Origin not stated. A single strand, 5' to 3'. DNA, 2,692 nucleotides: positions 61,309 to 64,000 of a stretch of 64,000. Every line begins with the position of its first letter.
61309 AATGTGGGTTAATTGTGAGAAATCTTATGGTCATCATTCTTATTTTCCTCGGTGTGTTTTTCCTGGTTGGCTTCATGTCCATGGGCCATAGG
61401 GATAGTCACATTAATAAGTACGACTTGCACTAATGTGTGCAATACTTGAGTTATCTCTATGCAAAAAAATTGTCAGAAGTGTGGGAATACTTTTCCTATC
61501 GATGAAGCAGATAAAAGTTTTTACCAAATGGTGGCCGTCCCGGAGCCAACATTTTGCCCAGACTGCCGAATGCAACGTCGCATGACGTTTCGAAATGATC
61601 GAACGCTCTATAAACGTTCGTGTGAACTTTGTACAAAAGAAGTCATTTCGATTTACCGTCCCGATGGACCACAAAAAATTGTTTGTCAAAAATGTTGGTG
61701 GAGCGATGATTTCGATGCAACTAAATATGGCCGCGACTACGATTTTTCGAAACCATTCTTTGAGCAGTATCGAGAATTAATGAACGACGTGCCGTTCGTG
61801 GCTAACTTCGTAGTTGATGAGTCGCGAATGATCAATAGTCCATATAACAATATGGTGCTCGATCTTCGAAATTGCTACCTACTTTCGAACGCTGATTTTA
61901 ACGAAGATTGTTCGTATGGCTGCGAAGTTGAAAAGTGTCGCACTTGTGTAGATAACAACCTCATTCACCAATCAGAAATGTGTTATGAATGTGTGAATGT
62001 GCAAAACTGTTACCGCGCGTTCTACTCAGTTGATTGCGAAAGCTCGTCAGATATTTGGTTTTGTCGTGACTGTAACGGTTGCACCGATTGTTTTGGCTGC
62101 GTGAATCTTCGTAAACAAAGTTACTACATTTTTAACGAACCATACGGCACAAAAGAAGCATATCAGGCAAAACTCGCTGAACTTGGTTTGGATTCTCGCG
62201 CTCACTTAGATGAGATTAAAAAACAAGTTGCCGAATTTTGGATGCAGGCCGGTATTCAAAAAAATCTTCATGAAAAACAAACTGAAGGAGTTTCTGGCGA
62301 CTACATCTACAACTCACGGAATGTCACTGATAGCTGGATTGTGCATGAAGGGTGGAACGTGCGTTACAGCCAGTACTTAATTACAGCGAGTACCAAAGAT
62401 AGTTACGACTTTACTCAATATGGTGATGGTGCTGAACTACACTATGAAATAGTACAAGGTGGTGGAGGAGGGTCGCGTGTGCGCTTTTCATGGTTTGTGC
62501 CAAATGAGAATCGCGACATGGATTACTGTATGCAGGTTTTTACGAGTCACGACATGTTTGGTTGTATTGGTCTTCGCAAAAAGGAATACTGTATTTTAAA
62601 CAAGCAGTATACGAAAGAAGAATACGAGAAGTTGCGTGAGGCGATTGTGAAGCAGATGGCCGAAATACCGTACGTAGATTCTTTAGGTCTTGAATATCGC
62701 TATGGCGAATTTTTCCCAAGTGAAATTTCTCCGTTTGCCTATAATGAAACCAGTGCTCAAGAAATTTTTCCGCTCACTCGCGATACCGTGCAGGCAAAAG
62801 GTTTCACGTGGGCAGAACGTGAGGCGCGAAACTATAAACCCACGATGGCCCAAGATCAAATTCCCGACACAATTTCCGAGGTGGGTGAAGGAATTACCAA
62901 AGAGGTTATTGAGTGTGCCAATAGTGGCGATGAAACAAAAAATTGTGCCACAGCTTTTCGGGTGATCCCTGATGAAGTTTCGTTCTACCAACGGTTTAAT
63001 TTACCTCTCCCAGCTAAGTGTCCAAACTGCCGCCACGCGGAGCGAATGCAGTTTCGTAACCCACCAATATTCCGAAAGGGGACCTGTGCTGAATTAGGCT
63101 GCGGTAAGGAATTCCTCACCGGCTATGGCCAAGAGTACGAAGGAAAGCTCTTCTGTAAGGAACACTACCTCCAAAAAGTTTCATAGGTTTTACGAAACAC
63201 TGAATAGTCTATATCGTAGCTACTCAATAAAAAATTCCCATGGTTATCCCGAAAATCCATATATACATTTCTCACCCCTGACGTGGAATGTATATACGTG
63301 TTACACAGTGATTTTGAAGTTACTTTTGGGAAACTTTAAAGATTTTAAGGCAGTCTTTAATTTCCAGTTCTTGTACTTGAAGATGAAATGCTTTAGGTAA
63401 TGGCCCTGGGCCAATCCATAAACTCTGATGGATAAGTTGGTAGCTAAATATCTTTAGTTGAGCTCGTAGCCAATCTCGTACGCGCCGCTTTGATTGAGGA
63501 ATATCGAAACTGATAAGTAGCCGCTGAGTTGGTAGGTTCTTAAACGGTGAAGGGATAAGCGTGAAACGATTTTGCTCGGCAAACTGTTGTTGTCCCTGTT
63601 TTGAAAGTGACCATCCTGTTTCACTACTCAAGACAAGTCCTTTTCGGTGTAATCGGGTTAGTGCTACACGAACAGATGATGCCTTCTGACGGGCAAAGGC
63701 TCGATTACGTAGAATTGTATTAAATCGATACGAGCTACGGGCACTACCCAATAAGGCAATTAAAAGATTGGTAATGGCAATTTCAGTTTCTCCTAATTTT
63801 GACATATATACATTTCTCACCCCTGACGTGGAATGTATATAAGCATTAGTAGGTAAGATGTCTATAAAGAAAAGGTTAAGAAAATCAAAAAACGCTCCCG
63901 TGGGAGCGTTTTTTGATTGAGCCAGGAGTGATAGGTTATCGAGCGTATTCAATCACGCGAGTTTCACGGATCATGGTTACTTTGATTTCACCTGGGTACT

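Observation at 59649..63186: Second TrmB-like / Cys-rich module with operator palindromes and two extra small genes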

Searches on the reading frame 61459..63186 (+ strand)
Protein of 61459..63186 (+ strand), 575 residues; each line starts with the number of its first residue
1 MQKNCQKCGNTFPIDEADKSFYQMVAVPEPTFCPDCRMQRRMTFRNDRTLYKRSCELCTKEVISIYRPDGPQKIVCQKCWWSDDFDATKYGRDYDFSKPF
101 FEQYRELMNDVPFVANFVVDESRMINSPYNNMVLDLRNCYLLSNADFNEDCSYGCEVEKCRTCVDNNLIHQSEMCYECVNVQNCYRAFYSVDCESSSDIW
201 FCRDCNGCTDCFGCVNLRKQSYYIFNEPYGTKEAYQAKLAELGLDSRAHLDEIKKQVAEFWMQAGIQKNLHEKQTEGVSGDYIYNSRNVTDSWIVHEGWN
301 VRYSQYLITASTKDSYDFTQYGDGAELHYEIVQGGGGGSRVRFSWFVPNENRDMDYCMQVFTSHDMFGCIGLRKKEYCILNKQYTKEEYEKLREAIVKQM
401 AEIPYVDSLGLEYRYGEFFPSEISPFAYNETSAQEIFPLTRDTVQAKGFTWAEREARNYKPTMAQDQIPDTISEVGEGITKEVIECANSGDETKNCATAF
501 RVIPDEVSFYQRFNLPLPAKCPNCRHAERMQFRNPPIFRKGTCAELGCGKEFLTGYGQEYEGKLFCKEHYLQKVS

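Call 9: search_protein_families(library=pfam, proteins=[window:61459-63186:+], max_evalue=0.1)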
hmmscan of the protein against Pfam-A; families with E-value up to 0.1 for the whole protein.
window:61459-63186:+ (575 aa): 2 families
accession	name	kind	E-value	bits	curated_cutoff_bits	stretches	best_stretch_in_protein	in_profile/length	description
PF13451.12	zf_Tbcl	-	0.0089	16.4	24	1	4-41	6-44/48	Probable treble clef domain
PF25420.1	zf-C2H2_ZN292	-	0.053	14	27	0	50-63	9-22/33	ZN292-like C2H2 zinc finger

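Call 13: find_homologous_proteins(query=window:61459-63186:+)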
Query window:61459-63186:+ (575 aa): 7695 proteins with E <= 0.001 among 8000 candidates; the best 120 are listed.
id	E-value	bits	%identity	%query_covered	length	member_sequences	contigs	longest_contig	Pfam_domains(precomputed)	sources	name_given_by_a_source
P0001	0.0e+0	1383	100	100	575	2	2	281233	-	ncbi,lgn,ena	-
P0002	0.0e+0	1244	89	100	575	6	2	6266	-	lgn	-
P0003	0.0e+0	1177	83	100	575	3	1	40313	-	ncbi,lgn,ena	-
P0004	0.0e+0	1163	83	100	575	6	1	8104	-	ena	-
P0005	0.0e+0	1074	77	100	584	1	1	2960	-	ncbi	-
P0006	0.0e+0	1069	77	99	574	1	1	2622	-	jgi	jgi:hypothetical protein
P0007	0.0e+0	1054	76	100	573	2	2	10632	-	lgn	-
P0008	0.0e+0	1048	74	100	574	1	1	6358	-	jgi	jgi:hypothetical protein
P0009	0.0e+0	1037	74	100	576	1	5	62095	-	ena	-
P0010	0.0e+0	1034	73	100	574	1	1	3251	-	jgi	jgi:hypothetical protein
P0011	0.0e+0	1018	72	100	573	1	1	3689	-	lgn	-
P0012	0.0e+0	1015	72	100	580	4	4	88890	-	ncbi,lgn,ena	-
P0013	3.9e-296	1002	71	100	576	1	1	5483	-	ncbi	-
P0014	5.9e-291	985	69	100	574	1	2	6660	-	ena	-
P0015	8.9e-290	981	70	99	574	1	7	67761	-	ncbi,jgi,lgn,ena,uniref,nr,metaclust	ncbi:TPA: hypothetical protein DCX66_04125 [Candidatus Nomurabacteria bacterium]|uniref:Uncharacteri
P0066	2.0e-174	600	46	99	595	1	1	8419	PF13451.13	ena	-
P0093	1.3e-165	571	48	91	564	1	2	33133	PF23477.2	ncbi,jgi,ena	-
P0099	3.9e-164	566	45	99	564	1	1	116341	PF23477.2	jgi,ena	-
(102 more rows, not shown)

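Call 14: search_protein_families(library=ncbifam, proteins=[window:61459-63186:+], max_evalue=0.1)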
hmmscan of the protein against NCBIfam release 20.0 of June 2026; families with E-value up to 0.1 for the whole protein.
window:61459-63186:+ (575 aa): 0 families

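Call 15: search_solved_structures(query=window:61459-63186:+, max_evalue=1)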
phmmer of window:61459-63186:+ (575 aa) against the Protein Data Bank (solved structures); distinct sequences matched with E-value up to 1: 0.

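Call 17: find_related_loci(query=window:61459-63186:+, collection=genome_contigs, flank=5000)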
Query window:61459-63186:+ (575 aa) in genome_contigs; peptide patterns used: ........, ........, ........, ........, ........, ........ (x = any residue, [..] = any of these).
599 stretches matched a pattern (row limit reached: there are more); 583 encode a relative of the query (tblastn E <= 1e-3); the best 80 are kept; 80 distinct loci.
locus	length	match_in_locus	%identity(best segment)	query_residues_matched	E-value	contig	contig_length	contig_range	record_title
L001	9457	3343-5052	69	3-574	0e+0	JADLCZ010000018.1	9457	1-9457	MAG: Candidatus Nomurabacteria bacterium isolate SJ250 c_000000326399, whole genome shotgun sequence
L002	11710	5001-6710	68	3-574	0e+0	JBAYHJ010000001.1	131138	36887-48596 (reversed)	MAG: Candidatus Paceibacterota bacterium isolate SO_2016_GW1_147 scaffold00304_OW334_2016, whole genome shotgun sequence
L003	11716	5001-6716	82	3-575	0e+0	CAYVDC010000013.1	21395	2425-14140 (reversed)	MAG TPA_asm: uncultured Candidatus Saccharibacteria bacterium isolate SRP170004_co1_265 genome assembly, contig: NODE_37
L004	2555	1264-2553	70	3-568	0e+0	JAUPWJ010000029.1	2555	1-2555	MAG: Patescibacteria group bacterium isolate erpe_2018_sw_45hr_WHONDRS-SW48-000100_B_bin.30 scaffold_547211, whole genom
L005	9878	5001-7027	47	3-574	2e-169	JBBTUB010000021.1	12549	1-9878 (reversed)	MAG: Patescibacteria group bacterium isolate H51-bin006_1 H51_bin006_1_000000000021, whole genome shotgun sequence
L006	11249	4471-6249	45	3-575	9e-168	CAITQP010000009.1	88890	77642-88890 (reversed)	uncultured bacterium isolate Ki1-1-6m_bin-1343 genome assembly, contig: bin-1343:09/16, whole genome shotgun sequence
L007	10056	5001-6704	46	3-575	6e-171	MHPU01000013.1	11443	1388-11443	MAG: Candidatus Staskawiczbacteria bacterium RIFOXYD1_FULL_32_13 rifoxyd1_full_scaffold_2150, whole genome shotgun seque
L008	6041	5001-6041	75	2-556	1e-180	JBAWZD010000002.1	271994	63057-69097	MAG: bacterium isolate ELA106 MAG106_2, whole genome shotgun sequence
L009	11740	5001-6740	44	2-574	2e-164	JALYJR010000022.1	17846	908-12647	MAG: bacterium isolate CAM bin9 SD1481-83_k127_171562, whole genome shotgun sequence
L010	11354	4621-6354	45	3-574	6e-164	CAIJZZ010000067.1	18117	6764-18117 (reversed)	uncultured bacterium isolate AlinenLipids_bin-6792 genome assembly, contig: bin-6792:67/78, whole genome shotgun sequenc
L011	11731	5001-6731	44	3-575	2e-163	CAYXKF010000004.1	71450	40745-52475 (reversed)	MAG TPA_asm: uncultured Candidatus Saccharibacteria bacterium isolate SRP257259_co1_189 genome assembly, contig: NODE_33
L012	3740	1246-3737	42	3-574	9e-169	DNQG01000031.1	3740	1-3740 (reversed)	MAG TPA_asm: Candidatus Magasanikbacteria bacterium isolate UBA10197 contig_698, whole genome shotgun sequence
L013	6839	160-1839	44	5-567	3e-160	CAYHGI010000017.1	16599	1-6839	MAG TPA_asm: uncultured Candidatus Saccharibacteria bacterium isolate ERP119705_co12_309 genome assembly, contig: NODE_4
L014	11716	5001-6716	43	3-575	4e-160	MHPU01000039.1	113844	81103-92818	MAG: Candidatus Staskawiczbacteria bacterium RIFOXYD1_FULL_32_13 rifoxyd1_full_scaffold_71, whole genome shotgun sequenc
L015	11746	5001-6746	45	2-574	7e-160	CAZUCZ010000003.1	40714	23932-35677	MAG TPA_asm: uncultured Candidatus Saccharibacteria bacterium isolate SRP257259_co1_159 genome assembly, contig: NODE_93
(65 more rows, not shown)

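Call 33: search_protein_families(library=pfam, proteins=[P0093, P0066, P0099], max_evalue=0.01)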
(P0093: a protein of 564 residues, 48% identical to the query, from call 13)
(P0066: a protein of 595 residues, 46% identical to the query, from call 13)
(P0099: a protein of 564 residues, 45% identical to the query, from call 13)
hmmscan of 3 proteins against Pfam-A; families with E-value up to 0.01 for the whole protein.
P0093 (564 aa): 1 family
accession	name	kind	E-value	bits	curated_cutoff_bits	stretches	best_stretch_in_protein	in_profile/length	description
PF23477.1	zf_Tbcl_2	-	8.9e-07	28.9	27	2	51-83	1-33/37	Probable treble clef zinc finger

P0066 (595 aa): 1 family
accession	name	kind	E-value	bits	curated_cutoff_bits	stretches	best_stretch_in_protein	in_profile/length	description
PF13451.12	zf_Tbcl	-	3.5e-06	27.3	24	1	6-45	4-44/48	Probable treble clef domain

P0099 (564 aa): 1 family
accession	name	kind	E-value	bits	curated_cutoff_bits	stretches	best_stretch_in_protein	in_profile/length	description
PF23477.1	zf_Tbcl_2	-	5.8e-08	32.7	27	2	51-83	1-33/37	Probable treble clef zinc finger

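Call 42: predict_structure(alignment_id=A1)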
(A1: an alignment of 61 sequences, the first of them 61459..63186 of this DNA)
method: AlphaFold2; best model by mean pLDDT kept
length: 575 residues; sequences in the alignment: 61
mean_pLDDT: 88.0   pTM: 0.86
mean pLDDT of the five models: 88.0, 87.9, 87.7, 83.6, 82.5
residues with pLDDT >= 90: 322; 70-90: 216; 50-70: 37; < 50: 0
segments of 3 or more residues with pLDDT < 50: none
pLDDT, mean of each block of 10 residues (from residue 1): 95 95 95 94 89 94 91 93 94 98 97 85 76 74 61 69 73 76 71 75 80 89 93 93 90 91 87 91 93 92 87 87 86 70 79 92 95 96 98 98 96 96 94 89 91 74 94 92 92 87 85 90 87 89 95 91 92 87
secondary structure, 60 per line:
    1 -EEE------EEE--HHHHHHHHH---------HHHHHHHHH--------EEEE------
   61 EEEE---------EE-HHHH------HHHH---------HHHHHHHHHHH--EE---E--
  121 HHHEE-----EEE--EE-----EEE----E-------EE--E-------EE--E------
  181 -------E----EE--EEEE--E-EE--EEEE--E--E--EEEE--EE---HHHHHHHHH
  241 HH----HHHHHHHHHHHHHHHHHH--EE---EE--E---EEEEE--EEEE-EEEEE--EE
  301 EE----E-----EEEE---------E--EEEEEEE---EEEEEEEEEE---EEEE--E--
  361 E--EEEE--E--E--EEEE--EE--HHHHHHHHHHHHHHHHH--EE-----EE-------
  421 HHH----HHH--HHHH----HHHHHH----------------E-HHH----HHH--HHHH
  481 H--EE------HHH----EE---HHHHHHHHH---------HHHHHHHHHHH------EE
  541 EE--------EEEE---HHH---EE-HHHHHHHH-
elements in order: E2-4 E11-13 H16-24 H34-42 E51-54 E61-64 H77-80 H87-90 H100-110 E131-133 E143-145 E197-200 E209-212 E221-224 H232-242 H247-264 E280-284 E287-290 E292-296 E299-302 E313-316 E329-335 E339-348 E352-355 E364-367 E376-379 H386-402 H433-436 H441-446 H477-481 H504-512 H522-532 E539-542 E551-554 H567-574

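Call 46: fold_search(model_id=the predicted structure, library=pdb)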
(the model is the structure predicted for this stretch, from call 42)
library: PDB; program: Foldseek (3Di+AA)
matches with E <= 10: 53; with E <= 0.001: 0
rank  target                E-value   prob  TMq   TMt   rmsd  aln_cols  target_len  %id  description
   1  9qez_B                1.7e-01  0.08  0.08  0.16  11.9       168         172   11  Carbonic anhydrase mutant (released 2025-12-10)
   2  8iuf_G3               1.7e-01  0.08  0.09  0.14  13.3       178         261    8  Cryo-EM structure of Euglena gracilis super-complex I+III2+IV, composite (released 2024-02-28)
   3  6ge9                  1.9e-01  0.03  0.06  0.07  18.7       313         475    5  Structure of Mycobacterium tuberculosis GlmU bound to Glc-1P and Ac-CoA (released 2018-05-02)
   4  6ued                  2.4e-01  0.03  0.07  0.10  19.3       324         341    7  Apo Pseudomonas aeruginosa LpxD Structure (released 2019-11-13)
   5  4ea7                  4.2e-01  0.03  0.07  0.12  14.4       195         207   10  X-ray crystal structure of PerB from Caulobacter crescentus in complex with CoA and GDP-perosamine at 1.0 Angstrom resol (released 2012-04-04)
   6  4eaa                  4.4e-01  0.02  0.06  0.10  15.0       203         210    9  X-ray crystal structure of the H141N mutant of perosamine N-acetyltransferase from Caulobacter crescentus in complex wit (released 2012-04-04)
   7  9qev_B                4.9e-01  0.07  0.09  0.21  12.7       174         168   14  A native carbonic anhydrase from Caloramator australiacus (released 2025-12-10)
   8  1thj_A                5.2e-01  0.04  0.07  0.14  13.2       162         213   12  CARBONIC ANHYDRASE FROM METHANOSARCINA (released 1996-10-14)
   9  7aqq_x                6.0e-01  0.06  0.09  0.18  11.9       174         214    9  Cryo-EM structure of Arabidopsis thaliana Complex-I (membrane core) (released 2021-12-08)
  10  7ojp_Z                7.1e-01  0.01  0.07  0.11  18.2       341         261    9  Crystal structure of Pseudomonas aeruginosa LpxA in complex with compound 1 (released 2021-10-13)
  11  6sc4_A                8.2e-01  0.03  0.07  0.15  13.0       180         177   12  Gamma-Carbonic Anhydrase from the Haloarchaeon Halobacterium sp. (released 2020-04-22)
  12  9gva_AAA              8.7e-01  0.04  0.08  0.15  11.3       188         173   14  Crystal structure of the gamma carbonic anhydrase from Porphyromonas gingivalis (released 2024-12-25)
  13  3r1w_B                8.7e-01  0.03  0.07  0.16  13.5       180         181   12  Crystal structure of a carbonic anhydrase from a crude oil degrading psychrophilic library (released 2011-03-23)
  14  8bef_y                9.1e-01  0.02  0.06  0.10  14.8       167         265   11  Cryo-EM structure of the Arabidopsis thaliana I+III2 supercomplex (CI membrane core) (released 2023-01-11)
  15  4e75_A                9.6e-01  0.01  0.07  0.09  18.8       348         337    9  Structure of LpxD from Acinetobacter baumannii at 2.85A resolution (P21 form) (released 2013-01-16)
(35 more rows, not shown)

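Call 55: find_encoding_contigs(protein=P0001, flank=10000, max_places=3)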
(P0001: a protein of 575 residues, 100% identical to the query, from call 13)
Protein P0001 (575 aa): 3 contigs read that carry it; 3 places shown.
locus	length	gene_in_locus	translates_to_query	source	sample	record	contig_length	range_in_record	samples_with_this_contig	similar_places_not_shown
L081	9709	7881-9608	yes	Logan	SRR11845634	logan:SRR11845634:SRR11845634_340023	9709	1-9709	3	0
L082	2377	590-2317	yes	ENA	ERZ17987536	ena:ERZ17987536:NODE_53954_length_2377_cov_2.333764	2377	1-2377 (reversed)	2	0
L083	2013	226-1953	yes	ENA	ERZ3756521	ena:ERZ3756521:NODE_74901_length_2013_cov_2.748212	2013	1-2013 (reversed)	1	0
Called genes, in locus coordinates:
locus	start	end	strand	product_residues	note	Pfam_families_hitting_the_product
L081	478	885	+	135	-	PF02021:UPF0102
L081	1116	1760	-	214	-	PF00583:Acetyltransf_1, PF13673:Acetyltransf_10 (faint), PF13508:Acetyltransf_7 (weak)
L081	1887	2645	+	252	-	PF01978:TrmB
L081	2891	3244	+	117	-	PF01741:MscL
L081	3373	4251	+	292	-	PF01522:Polysacc_deac_1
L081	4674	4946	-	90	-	PF00216:Bac_DNA_binding, PF18291:HU-HIG (weak)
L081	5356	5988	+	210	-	-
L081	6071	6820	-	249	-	PF01978:TrmB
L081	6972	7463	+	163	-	-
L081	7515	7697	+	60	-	-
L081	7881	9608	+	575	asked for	-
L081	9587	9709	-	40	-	?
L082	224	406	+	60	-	-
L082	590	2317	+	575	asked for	-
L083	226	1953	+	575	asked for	-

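Call 56: fold_search(model_id=the predicted structure, library=viral)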
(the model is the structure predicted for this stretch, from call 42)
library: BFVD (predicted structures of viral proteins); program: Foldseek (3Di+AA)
matches with E <= 10: 89; with E <= 0.001: 0
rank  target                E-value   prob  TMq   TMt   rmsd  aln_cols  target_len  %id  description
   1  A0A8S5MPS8            1.8e-02  1.00  0.08  0.25   5.2        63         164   22  Putative zinc-ribbon domain protein [Siphoviridae sp. ctsIQ24]
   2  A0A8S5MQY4            8.2e-02  0.84  0.07  0.28   9.2        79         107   26  Putative cytoplasmic protein [Caudovirales sp. ctqI92]
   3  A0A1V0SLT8            1.5e-01  0.57  0.08  0.17   6.7        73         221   20  Uncharacterized protein [Klosneuvirus KNV1]
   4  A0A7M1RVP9            2.2e-01  0.54  0.07  0.19   8.2        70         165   24  HNH nuclease domain-containing protein [uncultured phage cr118_1]
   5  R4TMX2                4.8e-01  0.16  0.08  0.18  19.1       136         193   15  C2H2-type domain-containing protein [Halogranum tailed virus 1]
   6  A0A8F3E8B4            5.0e-01  0.30  0.05  0.09  13.3        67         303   24  HNH endonuclease [Microbacterium phage Honk]
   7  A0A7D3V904            5.0e-01  0.28  0.08  0.11   5.8        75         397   21  Uncharacterized protein [Fadolivirus FV1/VV64]
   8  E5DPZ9                8.0e-01  0.02  0.07  0.09  15.3       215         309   10  Mannose-1-phosphate guanyltransferase C-terminal domain-containing protein [Aeromonas phage PX29]
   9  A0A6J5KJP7            8.9e-01  0.30  0.07  0.12   5.9        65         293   20  Uncharacterized protein [uncultured Caudovirales phage]
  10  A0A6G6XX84            9.9e-01  0.10  0.07  0.15  10.1        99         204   10  (no name in the UniProt tables at hand)
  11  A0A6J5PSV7            9.9e-01  0.05  0.09  0.22   9.7       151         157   12  Hexapeptide repeat [uncultured Caudovirales phage]
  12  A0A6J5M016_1          9.9e-01  0.03  0.10  0.08  26.0       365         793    8  Peptidase S74 domain-containing protein [uncultured Caudovirales phage]
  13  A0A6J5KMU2            1.2e+00  0.08  0.12  0.07  15.3       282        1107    8  Intramolecular chaperone auto-processing domain containing protein [uncultured Caudovirales phage]
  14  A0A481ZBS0            1.3e+00  0.14  0.07  0.14   7.4        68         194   20  HNH endonuclease [Pithovirus LCPAC401]
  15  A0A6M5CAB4            1.3e+00  0.13  0.07  0.13   6.6        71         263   15  (no name in the UniProt tables at hand)
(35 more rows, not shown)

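Call 106: search_protein_representatives(alignment_id=A1)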
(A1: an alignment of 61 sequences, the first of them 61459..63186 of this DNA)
Query: 61 sequences, 582 profile positions. Proteins with E-value up to 0.001 (for the whole library): 5116; up to 1e-10: 3711; up to 1e-30: 2184. The best 150 are listed.
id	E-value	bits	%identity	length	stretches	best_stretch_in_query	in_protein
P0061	9.5e-277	936.0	-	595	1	1-581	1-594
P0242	7.7e-259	876.9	-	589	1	5-582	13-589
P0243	3.5e-248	841.7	-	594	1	1-581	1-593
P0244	6.8e-248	840.8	-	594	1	1-582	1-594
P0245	1.1e-234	797.1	-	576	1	1-582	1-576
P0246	3.7e-230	782.2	-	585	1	3-582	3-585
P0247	6.3e-219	745.1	-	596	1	1-582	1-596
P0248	3.8e-217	739.2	-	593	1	1-581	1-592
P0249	3.2e-216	736.2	-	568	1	1-582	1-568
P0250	5.4e-216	735.4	-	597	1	3-582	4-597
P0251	2.1e-215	733.5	-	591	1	3-582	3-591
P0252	3.4e-214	729.5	-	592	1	3-582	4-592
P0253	6.7e-214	728.5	-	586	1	1-582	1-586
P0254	1.5e-213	727.4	-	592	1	1-582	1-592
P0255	1.6e-213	727.3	-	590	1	3-582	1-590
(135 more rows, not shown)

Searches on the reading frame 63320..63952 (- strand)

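Call 9: search_protein_families(library=pfam, proteins=[window:63320-63952:-], max_evalue=0.1)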
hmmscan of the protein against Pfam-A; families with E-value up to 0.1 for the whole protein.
window:63320-63952:- (210 aa): 2 families
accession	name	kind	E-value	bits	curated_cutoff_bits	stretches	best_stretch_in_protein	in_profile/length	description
PF20803.2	PaaX_M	-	5.7e-11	42.8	24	1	146-208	10-72/83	PaaX protein central Cas2-like domain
PF07848.18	PaaX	-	0.0042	17.7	24.8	1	90-119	36-69/70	PaaX-like protein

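Call 14: search_protein_families(library=ncbifam, proteins=[window:63320-63952:-], max_evalue=0.1)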
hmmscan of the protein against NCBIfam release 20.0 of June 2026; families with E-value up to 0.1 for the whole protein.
window:63320-63952:- (210 aa): 3 families
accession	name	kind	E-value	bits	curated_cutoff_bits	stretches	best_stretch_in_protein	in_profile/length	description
TIGR02277.1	PaaX_trns_reg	equivalog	8.4e-05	22.2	264.55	1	92-206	35-150/279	phenylacetic acid degradation operon negative regulatory protein PaaX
NF006811.0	PRK09333.1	equivalog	0.009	15.6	156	1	74-123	84-127/150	30S ribosomal protein S19e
TIGR01573.1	cas2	equivalog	0.07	13.4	24.5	0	144-179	2-38/96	CRISPR-associated endonuclease Cas2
